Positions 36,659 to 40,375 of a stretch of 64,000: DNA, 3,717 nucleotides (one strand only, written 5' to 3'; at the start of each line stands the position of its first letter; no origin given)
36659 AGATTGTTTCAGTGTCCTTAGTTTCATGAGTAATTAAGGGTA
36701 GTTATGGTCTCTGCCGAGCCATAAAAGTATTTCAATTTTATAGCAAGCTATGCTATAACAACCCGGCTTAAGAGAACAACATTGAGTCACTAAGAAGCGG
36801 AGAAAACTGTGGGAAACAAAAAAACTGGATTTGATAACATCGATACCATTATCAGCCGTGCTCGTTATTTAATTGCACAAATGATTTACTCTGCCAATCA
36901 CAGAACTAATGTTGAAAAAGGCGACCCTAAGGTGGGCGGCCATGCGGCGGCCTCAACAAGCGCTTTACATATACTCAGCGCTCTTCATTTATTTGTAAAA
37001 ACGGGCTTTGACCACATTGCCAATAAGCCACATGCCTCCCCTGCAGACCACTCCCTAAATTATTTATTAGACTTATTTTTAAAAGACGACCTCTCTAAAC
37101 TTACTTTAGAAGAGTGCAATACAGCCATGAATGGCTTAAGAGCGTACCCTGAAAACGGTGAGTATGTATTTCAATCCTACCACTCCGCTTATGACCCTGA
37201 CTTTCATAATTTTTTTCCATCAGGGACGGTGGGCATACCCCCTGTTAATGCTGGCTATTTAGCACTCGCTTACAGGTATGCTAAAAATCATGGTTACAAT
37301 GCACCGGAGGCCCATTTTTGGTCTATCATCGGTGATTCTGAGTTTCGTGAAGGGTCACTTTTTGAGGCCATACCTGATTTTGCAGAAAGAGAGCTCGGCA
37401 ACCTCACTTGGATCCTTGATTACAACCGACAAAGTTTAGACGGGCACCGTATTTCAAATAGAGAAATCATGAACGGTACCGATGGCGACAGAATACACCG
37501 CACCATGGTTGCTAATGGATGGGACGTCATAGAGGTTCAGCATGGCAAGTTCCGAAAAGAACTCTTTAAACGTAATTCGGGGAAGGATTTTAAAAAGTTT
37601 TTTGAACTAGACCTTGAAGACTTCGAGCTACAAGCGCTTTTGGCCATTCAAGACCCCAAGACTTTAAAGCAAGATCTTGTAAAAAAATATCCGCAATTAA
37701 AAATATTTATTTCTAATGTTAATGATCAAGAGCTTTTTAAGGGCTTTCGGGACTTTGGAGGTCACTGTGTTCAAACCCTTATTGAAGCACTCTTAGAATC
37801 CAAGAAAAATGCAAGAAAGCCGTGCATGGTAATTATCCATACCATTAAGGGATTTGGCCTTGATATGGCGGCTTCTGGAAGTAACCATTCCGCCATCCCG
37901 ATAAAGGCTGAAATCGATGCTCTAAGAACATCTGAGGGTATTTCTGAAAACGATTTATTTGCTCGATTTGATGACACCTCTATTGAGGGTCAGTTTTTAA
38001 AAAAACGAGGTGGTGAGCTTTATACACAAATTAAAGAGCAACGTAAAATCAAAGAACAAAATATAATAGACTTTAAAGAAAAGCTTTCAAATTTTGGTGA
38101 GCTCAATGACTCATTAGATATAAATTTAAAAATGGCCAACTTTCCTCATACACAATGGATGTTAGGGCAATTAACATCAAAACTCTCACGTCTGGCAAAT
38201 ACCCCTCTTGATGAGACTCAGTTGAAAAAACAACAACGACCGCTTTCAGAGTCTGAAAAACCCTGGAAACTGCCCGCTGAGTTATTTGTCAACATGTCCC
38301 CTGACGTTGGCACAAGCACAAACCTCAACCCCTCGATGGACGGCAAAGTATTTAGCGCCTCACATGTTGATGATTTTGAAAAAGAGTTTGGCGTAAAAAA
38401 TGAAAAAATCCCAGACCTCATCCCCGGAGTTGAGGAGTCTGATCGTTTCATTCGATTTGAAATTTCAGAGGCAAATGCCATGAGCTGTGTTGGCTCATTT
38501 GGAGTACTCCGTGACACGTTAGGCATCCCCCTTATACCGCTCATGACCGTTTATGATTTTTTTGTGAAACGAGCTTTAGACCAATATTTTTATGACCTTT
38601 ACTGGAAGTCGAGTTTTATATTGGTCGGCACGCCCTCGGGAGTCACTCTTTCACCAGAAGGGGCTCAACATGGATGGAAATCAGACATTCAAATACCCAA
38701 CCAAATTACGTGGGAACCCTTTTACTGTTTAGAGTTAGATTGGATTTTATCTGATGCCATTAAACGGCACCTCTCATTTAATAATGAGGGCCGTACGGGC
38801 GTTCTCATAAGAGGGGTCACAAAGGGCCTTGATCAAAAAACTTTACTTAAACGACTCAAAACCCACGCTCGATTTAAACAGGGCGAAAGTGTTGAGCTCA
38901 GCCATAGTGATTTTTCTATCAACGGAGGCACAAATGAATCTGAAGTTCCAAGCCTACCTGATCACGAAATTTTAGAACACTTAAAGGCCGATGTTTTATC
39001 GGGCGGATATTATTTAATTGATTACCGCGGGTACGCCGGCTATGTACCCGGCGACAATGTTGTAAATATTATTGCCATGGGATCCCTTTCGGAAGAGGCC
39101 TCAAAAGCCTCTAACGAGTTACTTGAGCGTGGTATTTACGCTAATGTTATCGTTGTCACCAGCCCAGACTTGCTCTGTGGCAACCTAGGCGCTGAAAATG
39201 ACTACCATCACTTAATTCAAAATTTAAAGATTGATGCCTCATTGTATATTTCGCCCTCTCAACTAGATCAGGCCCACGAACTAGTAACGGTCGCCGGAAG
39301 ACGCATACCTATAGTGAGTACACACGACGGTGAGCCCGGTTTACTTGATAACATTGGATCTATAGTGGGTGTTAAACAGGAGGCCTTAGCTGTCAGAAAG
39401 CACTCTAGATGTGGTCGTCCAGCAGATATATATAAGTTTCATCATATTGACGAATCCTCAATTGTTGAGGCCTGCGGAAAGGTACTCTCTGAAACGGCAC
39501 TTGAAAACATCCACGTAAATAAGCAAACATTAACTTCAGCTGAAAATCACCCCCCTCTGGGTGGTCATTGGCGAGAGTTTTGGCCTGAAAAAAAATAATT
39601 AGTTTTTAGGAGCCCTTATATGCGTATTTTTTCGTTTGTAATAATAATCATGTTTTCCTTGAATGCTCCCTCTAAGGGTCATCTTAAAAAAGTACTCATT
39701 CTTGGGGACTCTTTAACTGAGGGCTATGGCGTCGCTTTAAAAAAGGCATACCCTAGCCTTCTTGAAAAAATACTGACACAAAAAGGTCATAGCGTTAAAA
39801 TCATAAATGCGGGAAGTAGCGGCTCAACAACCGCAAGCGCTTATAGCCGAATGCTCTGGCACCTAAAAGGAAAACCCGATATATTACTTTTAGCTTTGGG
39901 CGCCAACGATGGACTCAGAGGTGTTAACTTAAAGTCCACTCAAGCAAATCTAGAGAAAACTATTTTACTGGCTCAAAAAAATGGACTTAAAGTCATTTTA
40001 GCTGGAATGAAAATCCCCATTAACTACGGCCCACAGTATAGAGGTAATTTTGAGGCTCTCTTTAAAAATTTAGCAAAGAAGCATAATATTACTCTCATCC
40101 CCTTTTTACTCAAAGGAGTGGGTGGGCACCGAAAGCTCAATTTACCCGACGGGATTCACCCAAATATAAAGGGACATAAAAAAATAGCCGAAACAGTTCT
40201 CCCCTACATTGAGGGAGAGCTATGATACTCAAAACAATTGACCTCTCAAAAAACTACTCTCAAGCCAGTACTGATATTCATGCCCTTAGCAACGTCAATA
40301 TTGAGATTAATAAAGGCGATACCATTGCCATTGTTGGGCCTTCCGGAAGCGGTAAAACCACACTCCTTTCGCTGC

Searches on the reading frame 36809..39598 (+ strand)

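Call 38: search_protein_families(library=ncbifam, proteins=[window:36809-39598:+], max_evalue=0.00001)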
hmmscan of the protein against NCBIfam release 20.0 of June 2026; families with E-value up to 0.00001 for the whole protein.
window:36809-39598:+ (929 aa): 6 families
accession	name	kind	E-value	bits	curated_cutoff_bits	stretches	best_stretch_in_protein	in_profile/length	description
TIGR00759.1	aceE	equivalog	2.9e-39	134.7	859.9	1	36-444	94-495/885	pyruvate dehydrogenase (acetyl-transferring), homodimeric type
TIGR03186.1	AKGDH_not_PDH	exception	6.8e-34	117.3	1408.3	1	33-371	93-413/889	alpha-ketoglutarate dehydrogenase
NF004559.0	PRK05899.2-5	equivalog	1.5e-19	69.7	488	1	164-244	145-219/627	transketolase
NF004556.0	PRK05899.2-2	equivalog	2.8e-12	45.7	575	0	164-248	144-221/639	transketolase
NF003933.0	PRK05444.2-2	equivalog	1.5e-09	36.9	395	1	151-363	124-265/606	1-deoxy-D-xylulose-5-phosphate synthase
TIGR00232.1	tktlase_bact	equivalog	4.7e-09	35.1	682.25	0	318-420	214-317/654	transketolase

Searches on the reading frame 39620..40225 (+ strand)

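Call 38: search_protein_families(library=ncbifam, proteins=[window:39620-40225:+], max_evalue=0.00001)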
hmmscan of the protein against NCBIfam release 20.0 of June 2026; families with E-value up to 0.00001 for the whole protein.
window:39620-40225:+ (201 aa): 2 families
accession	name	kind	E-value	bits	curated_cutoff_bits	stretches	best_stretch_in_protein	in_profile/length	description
NF007819.1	PRK10528.1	equivalog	5.2e-36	124.3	270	1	7-191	16-198/210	multifunctional acyl-CoA thioesterase I/protease I/lysophospholipase L1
NF042968.1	AcxylEst_AxeA1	equivalog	1e-08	34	700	1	16-193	269-459/459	acetylxylan esterase AxeA1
